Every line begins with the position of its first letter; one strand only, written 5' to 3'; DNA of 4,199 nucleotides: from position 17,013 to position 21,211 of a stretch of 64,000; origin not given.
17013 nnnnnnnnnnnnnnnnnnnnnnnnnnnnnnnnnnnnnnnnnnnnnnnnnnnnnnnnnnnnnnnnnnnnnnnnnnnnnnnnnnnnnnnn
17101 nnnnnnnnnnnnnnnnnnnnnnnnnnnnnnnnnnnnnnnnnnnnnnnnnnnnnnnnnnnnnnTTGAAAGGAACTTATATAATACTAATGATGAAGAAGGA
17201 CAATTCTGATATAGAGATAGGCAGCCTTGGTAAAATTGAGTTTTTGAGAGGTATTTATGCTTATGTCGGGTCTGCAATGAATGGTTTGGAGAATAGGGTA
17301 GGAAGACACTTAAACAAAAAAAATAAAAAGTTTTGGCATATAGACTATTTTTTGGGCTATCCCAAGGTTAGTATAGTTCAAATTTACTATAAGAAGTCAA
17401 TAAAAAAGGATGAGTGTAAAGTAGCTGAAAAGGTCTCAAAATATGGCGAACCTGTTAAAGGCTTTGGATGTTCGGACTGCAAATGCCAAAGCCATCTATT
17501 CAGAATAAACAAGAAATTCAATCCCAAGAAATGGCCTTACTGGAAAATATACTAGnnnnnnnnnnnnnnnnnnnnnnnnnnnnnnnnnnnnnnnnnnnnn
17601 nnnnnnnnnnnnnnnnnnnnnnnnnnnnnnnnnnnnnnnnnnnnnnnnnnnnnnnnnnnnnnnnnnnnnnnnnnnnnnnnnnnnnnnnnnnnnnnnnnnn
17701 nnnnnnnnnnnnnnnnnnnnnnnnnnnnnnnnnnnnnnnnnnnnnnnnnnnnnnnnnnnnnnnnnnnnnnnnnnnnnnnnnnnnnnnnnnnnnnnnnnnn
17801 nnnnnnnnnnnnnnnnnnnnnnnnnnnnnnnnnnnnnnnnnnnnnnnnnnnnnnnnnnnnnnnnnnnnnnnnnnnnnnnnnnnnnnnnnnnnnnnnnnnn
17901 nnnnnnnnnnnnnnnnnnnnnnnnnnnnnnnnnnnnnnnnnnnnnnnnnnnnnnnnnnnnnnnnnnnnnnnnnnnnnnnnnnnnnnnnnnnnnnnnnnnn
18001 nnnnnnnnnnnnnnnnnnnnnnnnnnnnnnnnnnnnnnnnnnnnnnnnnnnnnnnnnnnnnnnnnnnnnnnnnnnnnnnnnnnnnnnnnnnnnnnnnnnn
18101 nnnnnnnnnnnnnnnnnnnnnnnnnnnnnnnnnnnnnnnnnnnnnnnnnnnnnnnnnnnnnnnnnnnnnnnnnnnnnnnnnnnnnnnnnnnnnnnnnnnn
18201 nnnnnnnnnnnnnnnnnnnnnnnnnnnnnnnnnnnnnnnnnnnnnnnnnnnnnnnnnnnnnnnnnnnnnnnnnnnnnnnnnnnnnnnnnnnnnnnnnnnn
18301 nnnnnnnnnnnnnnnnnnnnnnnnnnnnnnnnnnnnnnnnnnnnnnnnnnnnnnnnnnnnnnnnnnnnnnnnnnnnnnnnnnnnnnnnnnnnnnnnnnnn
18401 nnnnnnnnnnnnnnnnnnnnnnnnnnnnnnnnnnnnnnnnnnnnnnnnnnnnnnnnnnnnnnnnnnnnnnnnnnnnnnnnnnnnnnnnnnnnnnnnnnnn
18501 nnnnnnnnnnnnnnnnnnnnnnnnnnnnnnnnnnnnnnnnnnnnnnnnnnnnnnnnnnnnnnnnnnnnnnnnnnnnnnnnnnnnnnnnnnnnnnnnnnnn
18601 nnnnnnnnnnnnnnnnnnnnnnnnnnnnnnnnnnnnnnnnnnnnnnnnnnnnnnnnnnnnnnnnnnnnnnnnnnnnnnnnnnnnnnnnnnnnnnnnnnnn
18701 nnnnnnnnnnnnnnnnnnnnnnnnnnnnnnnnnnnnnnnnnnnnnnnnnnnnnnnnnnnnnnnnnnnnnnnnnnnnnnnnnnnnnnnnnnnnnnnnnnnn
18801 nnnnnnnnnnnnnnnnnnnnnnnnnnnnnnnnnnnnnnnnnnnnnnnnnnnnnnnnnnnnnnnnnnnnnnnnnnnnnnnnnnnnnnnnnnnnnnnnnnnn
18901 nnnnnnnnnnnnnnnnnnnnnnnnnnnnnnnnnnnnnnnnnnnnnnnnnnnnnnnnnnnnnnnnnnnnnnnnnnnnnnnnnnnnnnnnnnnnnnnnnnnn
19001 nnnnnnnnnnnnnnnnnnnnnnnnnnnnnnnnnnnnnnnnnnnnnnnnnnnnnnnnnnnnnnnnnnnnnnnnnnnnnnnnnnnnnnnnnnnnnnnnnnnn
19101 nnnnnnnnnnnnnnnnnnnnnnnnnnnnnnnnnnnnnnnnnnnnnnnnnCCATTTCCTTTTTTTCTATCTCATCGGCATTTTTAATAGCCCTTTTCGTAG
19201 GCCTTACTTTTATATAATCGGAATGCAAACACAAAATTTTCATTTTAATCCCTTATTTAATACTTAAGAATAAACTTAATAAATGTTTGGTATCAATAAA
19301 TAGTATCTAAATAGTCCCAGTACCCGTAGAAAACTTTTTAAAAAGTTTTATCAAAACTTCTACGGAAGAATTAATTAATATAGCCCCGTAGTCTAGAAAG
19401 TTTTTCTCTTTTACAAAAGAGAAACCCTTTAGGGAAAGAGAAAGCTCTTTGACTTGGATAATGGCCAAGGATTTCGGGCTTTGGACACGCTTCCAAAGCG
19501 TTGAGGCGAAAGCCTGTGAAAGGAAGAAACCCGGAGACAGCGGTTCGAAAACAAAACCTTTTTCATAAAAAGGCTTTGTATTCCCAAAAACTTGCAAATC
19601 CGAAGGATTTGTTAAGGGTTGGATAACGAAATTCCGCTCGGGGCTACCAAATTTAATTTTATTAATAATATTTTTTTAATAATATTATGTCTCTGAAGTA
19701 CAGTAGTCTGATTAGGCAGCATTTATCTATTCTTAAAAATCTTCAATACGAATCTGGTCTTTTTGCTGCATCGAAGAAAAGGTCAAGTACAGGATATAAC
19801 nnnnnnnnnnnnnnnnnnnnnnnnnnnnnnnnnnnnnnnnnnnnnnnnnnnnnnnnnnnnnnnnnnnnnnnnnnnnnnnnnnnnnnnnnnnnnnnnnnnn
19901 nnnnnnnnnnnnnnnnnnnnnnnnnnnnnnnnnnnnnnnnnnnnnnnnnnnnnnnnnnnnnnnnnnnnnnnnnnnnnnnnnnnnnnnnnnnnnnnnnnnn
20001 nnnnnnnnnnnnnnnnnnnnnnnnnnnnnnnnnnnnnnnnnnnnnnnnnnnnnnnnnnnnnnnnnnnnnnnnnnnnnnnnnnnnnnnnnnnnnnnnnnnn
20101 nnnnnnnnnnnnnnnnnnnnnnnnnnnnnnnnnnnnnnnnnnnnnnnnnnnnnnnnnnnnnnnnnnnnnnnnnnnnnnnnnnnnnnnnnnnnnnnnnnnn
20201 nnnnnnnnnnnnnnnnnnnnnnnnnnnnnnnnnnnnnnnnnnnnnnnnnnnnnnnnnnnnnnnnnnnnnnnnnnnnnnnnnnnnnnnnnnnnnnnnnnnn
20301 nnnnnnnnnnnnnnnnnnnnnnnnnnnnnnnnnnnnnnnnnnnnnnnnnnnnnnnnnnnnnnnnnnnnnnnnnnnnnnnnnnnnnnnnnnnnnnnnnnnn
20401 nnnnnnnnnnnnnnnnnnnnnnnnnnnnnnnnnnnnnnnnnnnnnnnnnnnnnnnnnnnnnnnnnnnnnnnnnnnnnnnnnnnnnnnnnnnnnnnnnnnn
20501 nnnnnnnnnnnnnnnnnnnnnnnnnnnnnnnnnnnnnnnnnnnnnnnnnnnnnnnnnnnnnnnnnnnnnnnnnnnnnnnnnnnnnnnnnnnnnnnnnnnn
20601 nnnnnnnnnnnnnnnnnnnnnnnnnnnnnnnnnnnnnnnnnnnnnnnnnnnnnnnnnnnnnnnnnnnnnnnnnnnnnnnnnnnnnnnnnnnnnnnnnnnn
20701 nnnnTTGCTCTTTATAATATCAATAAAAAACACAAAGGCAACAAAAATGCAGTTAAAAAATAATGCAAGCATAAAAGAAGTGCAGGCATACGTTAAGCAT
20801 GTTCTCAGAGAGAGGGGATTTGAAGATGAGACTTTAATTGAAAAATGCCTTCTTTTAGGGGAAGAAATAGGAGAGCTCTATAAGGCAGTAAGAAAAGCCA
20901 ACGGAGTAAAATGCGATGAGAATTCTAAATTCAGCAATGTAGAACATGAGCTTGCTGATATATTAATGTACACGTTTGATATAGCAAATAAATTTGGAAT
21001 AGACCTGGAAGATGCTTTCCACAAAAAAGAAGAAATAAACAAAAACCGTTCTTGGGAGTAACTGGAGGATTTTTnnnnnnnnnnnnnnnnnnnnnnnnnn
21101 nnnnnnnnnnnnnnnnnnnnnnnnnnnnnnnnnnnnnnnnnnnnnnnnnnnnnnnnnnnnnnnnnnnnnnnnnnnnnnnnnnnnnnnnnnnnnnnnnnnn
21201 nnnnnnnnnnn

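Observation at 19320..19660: GC-rich, hairpin-dense non-coding island between thrS and the GH15 gene: candidate structured RNA of unknown class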

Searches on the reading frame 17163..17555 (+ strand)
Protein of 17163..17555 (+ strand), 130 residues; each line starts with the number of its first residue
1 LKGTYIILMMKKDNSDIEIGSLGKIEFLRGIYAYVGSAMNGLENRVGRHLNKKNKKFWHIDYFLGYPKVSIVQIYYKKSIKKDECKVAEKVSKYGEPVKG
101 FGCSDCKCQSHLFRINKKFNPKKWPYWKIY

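Call 58: search_protein_families(library=pfam, proteins=[window:17163-17555:+], max_evalue=0.01)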
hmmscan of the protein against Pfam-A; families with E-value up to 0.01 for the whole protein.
window:17163-17555:+ (130 aa): 2 families
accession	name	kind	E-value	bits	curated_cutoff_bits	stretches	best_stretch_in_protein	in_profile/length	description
PF01986.22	DUF123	-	2.1e-29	102.3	25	1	25-114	1-95/95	Domain of unknown function DUF123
PF01541.30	GIY-YIG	-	0.0015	19.3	22.6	1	29-85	11-61/78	GIY-YIG catalytic domain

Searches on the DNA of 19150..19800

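Call 4: search_rna_families(source=window, start=19150, end=19800, threshold=evalue, max_evalue=10, show_alignments=5)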
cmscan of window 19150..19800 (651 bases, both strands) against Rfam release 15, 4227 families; matches with E-value up to 10: 16.
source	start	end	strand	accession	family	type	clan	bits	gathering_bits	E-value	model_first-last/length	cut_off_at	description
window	19550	19673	-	RF04180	BTnc231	Gene; sRNA;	-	23.2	80.4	0.019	1-154/154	no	Bacteroides sRNA BTnc231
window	19411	19474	+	RF02158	NPPA-AS1_3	Gene; lncRNA;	-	21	55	0.02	1-108/108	no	NPPA antisense RNA 1 conserved region 3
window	19548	19686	+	RF00394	SNORA4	Gene; snRNA; snoRNA; HACA-box;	CL00023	19.2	56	3.3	1-141/141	no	Small nucleolar RNA SNORA4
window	19322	19369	+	RF03731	mir-7371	Gene; miRNA;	-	18.5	62.6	2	1-59/59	no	mir-7371 microRNA precursor family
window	19323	19412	+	RF04312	trpB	Cis-reg;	-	18.2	59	7.7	1-107/107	no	trpB ncRNA motif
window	19367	19439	-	RF02663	GmglnB1_5p_UTR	Cis-reg;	-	17.3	54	2.1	1-85/85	no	GmglnB1 5'UTR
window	19548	19654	+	RF02900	AaHKsRNA82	Gene; sRNA;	-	17.3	51.4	10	1-81/81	no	Aggregatibacter sRNA 82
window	19327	19354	+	RF03996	mir-3012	Gene; miRNA;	-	16.7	90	4.8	1-68/68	no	mir-3012 microRNA precursor family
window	19302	19458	+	RF01788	drz-agam-2-2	Gene; ribozyme;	-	16.4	38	0.066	1-191/191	no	drz-agam-2-2 ribozyme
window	19401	19446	-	RF00778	MIR473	Gene; miRNA;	-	15.8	52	2.1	1-84/84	no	MIR473 microRNA precursor family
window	19268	19358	+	RF01462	rli26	Gene; sRNA;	-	15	100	9.6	1-188/188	no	Listeria sRNA rli26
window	19392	19437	+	RF03474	mir-4766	Gene; miRNA;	-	14.7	72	9.6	1-56/56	no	mir-4766 microRNA precursor family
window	19696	19800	+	RF01971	RMST_10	Gene; lncRNA;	-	14.5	55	8.5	1-107/154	3'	Rhabdomyosarcoma 2 associated transcript conserved region 10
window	19543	19586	-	RF03653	mir-971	Gene; miRNA;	-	14.4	53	7.7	19-60/77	no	mir-971 microRNA precursor family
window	19391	19429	+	RF00066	U7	Gene; snRNA;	-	13.3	34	4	26-62/62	no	U7 small nuclear RNA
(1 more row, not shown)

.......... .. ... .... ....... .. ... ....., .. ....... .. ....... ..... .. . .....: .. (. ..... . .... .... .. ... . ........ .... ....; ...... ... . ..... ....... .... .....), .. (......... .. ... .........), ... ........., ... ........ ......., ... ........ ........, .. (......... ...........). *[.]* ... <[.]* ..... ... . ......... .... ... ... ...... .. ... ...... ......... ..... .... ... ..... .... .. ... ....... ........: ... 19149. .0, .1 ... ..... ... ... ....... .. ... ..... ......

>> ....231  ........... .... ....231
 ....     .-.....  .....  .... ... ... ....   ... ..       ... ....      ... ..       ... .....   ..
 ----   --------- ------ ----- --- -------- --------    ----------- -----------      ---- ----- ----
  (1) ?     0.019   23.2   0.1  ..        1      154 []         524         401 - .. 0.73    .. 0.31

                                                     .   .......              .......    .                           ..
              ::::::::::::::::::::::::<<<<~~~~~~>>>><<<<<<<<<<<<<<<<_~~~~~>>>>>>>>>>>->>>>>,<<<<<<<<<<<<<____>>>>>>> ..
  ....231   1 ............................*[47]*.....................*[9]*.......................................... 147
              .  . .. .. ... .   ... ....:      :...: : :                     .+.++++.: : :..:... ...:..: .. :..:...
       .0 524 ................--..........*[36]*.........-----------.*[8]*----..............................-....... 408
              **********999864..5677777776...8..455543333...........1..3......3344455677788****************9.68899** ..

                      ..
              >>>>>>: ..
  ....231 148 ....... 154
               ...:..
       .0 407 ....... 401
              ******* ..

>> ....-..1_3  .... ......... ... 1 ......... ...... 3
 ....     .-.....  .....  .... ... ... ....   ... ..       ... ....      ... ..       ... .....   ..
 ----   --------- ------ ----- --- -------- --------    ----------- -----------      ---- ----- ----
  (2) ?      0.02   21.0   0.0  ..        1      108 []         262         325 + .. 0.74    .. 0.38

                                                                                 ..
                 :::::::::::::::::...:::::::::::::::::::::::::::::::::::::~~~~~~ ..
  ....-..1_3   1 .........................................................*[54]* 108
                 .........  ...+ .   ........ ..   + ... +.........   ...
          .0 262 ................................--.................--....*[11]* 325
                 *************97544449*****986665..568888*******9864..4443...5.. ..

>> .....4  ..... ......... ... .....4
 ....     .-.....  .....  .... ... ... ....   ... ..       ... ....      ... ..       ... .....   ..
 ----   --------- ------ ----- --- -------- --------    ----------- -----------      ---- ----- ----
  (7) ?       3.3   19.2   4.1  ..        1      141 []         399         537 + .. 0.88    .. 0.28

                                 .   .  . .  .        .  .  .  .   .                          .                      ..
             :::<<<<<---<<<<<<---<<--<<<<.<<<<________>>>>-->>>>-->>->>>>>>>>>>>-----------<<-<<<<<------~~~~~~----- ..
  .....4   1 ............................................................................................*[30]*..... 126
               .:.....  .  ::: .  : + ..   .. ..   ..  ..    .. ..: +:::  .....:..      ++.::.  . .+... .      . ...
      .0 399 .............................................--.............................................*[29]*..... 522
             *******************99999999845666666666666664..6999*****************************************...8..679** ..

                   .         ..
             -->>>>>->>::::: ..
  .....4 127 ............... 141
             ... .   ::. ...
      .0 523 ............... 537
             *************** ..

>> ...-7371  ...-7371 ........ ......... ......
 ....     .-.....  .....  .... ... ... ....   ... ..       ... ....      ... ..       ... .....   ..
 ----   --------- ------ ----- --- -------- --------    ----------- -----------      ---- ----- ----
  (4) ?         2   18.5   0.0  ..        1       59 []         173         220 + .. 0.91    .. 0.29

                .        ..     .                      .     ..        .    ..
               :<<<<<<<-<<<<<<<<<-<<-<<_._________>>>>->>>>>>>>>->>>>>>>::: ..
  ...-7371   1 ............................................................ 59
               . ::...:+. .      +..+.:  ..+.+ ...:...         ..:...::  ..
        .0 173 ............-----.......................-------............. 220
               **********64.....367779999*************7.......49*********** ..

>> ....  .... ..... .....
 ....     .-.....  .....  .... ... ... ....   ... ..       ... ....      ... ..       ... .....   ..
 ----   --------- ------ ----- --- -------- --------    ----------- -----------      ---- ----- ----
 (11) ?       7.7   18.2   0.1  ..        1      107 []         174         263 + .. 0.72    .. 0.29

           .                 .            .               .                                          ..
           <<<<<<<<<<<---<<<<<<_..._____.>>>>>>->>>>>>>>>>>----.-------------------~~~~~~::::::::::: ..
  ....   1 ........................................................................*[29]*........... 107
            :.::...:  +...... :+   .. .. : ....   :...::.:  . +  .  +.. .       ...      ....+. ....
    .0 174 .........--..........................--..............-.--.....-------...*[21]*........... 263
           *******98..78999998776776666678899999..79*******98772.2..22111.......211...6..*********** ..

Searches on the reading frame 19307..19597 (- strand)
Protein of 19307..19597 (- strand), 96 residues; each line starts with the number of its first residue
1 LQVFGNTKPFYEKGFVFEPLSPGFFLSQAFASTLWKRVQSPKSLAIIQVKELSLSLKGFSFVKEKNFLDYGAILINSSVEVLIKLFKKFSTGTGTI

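Call 58: search_protein_families(library=pfam, proteins=[window:19307-19597:-], max_evalue=0.01)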
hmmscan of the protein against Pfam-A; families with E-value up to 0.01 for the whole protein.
window:19307-19597:- (96 aa): 0 families

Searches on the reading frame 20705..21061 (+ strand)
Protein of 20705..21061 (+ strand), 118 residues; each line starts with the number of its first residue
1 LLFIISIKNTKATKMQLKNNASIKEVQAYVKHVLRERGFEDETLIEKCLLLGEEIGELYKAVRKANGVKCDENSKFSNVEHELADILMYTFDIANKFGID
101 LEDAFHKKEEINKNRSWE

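Call 58: search_protein_families(library=pfam, proteins=[window:20705-21061:+], max_evalue=0.01)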
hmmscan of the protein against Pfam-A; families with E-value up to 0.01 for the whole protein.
window:20705-21061:+ (118 aa): 3 families
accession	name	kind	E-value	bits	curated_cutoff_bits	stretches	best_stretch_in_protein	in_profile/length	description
PF03819.22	MazG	-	5.4e-07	30.2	22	1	50-107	9-61/74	MazG nucleotide pyrophosphohydrolase domain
PF12643.12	MazG-like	-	7e-05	23.4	27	1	54-109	18-63/85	MazG-like family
PF01503.22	PRA-PH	-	0.00035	21.4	21.3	1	48-107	31-81/86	Phosphoribosyl-ATP pyrophosphohydrolase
